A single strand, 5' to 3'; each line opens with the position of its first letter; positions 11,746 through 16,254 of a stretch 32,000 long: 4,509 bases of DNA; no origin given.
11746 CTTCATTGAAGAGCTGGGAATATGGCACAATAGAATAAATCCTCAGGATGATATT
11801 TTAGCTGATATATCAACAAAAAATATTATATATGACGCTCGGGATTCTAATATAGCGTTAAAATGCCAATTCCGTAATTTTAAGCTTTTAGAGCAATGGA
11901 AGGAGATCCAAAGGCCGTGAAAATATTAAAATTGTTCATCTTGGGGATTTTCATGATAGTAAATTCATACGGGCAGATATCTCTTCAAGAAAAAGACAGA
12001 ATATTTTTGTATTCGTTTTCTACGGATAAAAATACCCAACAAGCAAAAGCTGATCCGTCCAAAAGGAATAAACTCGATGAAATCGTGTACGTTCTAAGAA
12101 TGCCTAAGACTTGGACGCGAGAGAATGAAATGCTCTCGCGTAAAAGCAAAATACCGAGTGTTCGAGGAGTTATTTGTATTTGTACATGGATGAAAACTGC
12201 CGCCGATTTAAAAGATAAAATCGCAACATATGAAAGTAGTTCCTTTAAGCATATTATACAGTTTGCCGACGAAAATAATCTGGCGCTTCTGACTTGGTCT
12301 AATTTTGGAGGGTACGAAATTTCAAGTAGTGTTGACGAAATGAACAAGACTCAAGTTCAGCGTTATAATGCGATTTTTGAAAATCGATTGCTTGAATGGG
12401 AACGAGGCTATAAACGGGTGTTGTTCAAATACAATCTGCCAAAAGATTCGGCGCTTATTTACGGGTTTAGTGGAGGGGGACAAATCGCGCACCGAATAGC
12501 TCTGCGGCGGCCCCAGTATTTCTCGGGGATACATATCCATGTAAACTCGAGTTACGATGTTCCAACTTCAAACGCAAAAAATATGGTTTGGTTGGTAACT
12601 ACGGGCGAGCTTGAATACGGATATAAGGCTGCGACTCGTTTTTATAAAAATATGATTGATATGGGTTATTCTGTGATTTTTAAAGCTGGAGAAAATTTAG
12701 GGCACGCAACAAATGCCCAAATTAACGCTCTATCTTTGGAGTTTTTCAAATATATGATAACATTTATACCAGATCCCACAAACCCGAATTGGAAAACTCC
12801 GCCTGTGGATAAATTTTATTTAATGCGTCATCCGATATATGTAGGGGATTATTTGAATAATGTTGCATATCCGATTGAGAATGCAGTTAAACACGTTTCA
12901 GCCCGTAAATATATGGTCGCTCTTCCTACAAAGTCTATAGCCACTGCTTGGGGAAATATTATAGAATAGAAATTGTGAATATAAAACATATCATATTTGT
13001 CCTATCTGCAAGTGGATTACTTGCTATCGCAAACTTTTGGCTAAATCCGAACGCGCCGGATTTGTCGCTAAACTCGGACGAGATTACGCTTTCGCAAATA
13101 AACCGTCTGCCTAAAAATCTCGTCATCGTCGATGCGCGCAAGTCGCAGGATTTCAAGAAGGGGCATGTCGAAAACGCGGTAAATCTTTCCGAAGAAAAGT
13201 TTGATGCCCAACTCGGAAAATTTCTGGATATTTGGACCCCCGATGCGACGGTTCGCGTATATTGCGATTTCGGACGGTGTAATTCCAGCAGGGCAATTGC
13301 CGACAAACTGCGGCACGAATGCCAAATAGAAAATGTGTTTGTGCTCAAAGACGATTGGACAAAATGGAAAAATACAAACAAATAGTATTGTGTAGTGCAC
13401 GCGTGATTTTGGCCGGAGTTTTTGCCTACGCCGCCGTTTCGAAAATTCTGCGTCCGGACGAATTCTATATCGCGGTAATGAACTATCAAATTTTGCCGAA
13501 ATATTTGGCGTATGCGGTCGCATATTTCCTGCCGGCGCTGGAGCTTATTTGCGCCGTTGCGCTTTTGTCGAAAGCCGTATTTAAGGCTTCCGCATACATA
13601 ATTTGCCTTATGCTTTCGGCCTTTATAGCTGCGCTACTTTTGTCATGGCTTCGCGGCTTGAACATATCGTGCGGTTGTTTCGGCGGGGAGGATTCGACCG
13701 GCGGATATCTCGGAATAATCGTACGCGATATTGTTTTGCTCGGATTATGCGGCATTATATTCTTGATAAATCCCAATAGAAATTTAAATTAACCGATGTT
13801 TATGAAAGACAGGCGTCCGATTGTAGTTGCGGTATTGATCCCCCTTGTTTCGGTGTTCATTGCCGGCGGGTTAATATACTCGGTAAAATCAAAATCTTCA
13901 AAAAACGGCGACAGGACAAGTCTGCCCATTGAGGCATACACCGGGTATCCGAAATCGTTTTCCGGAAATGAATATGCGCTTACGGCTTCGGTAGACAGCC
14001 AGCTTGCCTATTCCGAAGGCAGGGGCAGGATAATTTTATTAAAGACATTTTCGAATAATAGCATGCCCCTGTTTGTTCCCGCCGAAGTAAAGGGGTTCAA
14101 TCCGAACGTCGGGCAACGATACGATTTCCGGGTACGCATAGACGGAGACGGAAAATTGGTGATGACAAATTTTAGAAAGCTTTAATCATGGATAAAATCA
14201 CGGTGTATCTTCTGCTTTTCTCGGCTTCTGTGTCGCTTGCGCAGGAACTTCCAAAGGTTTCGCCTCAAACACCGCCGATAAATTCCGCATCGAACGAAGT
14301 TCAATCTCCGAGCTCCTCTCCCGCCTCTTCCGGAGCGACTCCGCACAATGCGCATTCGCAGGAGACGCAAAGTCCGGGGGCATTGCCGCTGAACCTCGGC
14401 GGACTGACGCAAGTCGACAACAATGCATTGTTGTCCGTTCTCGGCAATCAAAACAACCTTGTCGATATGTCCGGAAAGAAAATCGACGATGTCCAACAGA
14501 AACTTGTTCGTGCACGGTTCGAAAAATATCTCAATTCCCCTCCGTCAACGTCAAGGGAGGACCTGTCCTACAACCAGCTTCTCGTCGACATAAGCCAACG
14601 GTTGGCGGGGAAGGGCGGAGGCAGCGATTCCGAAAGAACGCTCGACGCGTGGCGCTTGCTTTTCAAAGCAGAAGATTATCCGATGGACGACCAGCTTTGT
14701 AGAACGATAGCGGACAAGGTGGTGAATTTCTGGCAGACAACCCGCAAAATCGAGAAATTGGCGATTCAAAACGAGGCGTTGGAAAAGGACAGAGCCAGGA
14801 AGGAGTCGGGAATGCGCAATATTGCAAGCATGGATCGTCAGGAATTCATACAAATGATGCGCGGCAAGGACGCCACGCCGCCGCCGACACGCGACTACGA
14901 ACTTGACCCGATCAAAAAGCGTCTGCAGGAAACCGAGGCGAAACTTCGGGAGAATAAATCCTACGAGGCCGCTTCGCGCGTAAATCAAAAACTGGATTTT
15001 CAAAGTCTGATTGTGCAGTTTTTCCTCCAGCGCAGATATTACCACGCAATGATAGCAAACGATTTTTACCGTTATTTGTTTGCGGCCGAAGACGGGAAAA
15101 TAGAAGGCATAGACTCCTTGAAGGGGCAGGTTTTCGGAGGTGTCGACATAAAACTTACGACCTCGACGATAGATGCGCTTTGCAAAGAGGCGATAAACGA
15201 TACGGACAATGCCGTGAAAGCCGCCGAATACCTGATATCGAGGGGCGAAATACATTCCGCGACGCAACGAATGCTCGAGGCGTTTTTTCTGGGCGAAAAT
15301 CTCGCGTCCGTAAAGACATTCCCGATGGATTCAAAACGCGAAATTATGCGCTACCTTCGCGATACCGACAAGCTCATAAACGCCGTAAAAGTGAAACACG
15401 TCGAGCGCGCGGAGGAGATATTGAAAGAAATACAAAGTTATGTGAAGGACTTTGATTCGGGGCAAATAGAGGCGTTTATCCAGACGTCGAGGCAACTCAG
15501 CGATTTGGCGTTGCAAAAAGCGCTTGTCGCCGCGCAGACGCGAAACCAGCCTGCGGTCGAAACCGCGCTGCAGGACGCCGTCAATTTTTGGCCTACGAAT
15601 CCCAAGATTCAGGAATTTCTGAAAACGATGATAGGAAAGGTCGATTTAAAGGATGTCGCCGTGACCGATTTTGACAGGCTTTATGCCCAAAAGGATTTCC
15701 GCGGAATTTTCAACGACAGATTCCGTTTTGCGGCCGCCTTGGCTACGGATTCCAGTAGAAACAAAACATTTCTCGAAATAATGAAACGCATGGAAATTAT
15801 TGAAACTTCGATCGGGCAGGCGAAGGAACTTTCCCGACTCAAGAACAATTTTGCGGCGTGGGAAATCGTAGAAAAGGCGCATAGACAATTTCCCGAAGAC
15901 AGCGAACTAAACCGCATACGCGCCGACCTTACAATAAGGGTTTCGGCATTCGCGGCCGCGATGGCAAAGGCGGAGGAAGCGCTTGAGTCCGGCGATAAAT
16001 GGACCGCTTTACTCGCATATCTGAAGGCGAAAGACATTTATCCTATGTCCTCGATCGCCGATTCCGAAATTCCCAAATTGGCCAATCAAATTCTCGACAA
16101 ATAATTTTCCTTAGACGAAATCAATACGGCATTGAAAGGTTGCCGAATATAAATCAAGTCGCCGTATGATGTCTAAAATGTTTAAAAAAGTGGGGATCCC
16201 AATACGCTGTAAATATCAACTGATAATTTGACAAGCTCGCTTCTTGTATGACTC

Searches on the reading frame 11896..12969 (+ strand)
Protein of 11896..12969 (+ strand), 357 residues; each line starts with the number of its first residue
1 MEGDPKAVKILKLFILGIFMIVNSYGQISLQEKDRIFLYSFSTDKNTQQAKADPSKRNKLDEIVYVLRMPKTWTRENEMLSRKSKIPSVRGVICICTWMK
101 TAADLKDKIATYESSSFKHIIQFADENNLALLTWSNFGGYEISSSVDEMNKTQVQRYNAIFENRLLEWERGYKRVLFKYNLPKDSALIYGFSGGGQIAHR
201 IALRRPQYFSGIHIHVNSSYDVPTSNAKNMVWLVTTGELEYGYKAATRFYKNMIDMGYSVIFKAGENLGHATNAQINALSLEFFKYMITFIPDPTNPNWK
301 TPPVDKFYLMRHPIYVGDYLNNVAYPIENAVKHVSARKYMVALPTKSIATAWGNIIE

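Call 6: search_protein_families(library=pfam, proteins=[window:11896-12969:+], max_evalue=0.01)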
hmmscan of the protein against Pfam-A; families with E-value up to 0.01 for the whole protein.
window:11896-12969:+ (357 aa): 0 families

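Call 70: search_protein_families(library=ncbifam, proteins=[window:11896-12969:+], max_evalue=1)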
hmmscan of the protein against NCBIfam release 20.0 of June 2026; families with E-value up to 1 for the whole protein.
window:11896-12969:+ (357 aa): 3 families
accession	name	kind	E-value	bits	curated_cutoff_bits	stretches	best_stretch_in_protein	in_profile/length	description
NF050058.1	e_dPHAscl_type1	hypoth_equivalog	0.0052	16.3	150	1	175-229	95-149/276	extracellular catalytic domain type 1 short-chain-length polyhydroxyalkanoate depolymerase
NF053683.1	esterase_mleBRB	exception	0.011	15.3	585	1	185-241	95-153/280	BRB family alpha/beta fold macrolide esterase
NF040904.1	PhrA_Strep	subfamily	0.088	13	40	0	9-28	9-30/56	PhrA family quorum-sensing system peptide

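Call 71: search_solved_structures(query=window:11896-12969:+, max_evalue=1)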
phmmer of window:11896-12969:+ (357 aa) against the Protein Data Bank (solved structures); distinct sequences matched with E-value up to 1: 0.

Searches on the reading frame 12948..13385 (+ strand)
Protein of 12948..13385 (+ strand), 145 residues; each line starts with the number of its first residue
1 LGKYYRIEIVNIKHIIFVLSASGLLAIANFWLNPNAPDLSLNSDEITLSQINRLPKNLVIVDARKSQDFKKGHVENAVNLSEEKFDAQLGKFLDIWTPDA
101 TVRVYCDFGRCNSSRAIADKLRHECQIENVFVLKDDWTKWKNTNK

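Call 6: search_protein_families(library=pfam, proteins=[window:12948-13385:+], max_evalue=0.01)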
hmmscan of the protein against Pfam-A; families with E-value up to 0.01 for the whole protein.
window:12948-13385:+ (145 aa): 1 family
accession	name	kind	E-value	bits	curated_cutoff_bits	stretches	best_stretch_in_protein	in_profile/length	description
PF00581.25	Rhodanese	-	1.3e-15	58.1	22.2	1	56-142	12-101/102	Rhodanese-like domain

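Call 70: search_protein_families(library=ncbifam, proteins=[window:12948-13385:+], max_evalue=1)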
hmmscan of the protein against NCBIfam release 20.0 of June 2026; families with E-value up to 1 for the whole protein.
window:12948-13385:+ (145 aa): 10 families
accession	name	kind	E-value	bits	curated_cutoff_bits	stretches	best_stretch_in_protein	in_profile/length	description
NF045521.1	rhoda_near_glyco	subfamily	4.4e-09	36.3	145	1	44-144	18-112/144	rhodanese homology domain-containing protein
NF041203.1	rhodanese_LYCAU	equivalog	4.8e-09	36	115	1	56-143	35-119/126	rhodanese-related (seleno)protein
NF001195.0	PRK00162.1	equivalog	8e-06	26.1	102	1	55-143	18-99/108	thiosulfate sulfurtransferase GlpE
NF006444.0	PRK08762.1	equivalog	1.2e-05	24.2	449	1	42-143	13-110/387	molybdopterin-synthase adenylyltransferase MoeB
NF045694.1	seleno_TsoB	exception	0.00015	20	805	1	49-143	53-152/572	rhodanese/DsbD fusion-like selenoprotein TsoB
TIGR04568.1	arch_SelU_Nterm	equivalog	0.00058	19.7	200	1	41-80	86-126/215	selenouridine synthase SelU-like subunit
NF001133.1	PRK00142.1-1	equivalog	0.0061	16.2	170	1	56-117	120-184/229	oxygen-dependent tRNA uridine(34) hydroxylase TrhO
NF007627.0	PRK10287.1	equivalog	0.0079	16.4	102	1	61-112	24-73/104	thiosulfate sulfurtransferase PspE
TIGR02981.1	phageshock_pspE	exception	0.031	14.6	126.3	1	61-112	22-71/101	thiosulfate sulfurtransferase PspE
NF008750.0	PRK11784.1-2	equivalog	0.052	12.6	241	1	56-80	14-38/346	tRNA 2-selenouridine(34) synthase MnmH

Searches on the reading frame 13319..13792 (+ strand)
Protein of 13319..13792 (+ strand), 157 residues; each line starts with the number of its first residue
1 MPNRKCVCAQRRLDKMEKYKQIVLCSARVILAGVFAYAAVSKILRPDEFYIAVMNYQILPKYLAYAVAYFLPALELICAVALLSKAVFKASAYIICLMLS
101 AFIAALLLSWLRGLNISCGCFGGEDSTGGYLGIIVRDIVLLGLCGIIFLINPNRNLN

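Call 6: search_protein_families(library=pfam, proteins=[window:13319-13792:+], max_evalue=0.01)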
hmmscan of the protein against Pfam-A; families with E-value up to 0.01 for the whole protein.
window:13319-13792:+ (157 aa): 2 families
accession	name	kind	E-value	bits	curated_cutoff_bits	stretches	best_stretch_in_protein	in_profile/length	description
PF07291.16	MauE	-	1e-27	97.4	27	1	21-149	2-127/128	Methylamine utilisation protein MauE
PF07681.17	DoxX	-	0.0077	17.3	23.6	0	26-102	4-80/85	DoxX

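Call 70: search_protein_families(library=ncbifam, proteins=[window:13319-13792:+], max_evalue=1)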
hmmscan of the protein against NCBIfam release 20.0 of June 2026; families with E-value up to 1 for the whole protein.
window:13319-13792:+ (157 aa): 1 family
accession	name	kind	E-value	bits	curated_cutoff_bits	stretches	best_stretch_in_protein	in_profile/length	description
NF045576.1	BT_3928_fam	equivalog_domain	4.4e-06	26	250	1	50-148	34-130/358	BT_3928 family protein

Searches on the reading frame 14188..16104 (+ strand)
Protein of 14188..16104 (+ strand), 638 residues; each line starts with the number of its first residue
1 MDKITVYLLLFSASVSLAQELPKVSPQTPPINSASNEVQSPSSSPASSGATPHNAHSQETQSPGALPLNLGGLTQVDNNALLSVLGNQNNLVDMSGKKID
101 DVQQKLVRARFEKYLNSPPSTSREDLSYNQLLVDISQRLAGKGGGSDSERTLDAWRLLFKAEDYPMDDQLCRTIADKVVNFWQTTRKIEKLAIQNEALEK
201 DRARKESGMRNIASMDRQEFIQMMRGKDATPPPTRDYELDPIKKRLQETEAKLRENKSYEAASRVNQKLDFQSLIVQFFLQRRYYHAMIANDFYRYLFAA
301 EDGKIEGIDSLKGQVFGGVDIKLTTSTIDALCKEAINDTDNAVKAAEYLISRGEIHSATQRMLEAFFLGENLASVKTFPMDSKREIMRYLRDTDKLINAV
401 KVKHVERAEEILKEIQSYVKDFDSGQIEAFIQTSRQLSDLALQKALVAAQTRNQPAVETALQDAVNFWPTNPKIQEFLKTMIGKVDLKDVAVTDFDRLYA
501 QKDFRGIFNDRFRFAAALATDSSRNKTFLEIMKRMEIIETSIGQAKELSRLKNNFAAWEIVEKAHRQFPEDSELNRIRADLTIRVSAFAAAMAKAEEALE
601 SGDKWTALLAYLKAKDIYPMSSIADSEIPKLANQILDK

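Call 6: search_protein_families(library=pfam, proteins=[window:14188-16104:+], max_evalue=0.01)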
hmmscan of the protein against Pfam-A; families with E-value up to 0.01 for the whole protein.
window:14188-16104:+ (638 aa): 0 families

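Call 70: search_protein_families(library=ncbifam, proteins=[window:14188-16104:+], max_evalue=1)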
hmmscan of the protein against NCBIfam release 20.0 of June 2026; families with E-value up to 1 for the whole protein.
window:14188-16104:+ (638 aa): 1 family
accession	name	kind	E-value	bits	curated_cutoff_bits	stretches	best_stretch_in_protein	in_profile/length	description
NF010507.0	PRK13922.10-6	equivalog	0.14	11.8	219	0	394-451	30-85/252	rod shape-determining protein MreC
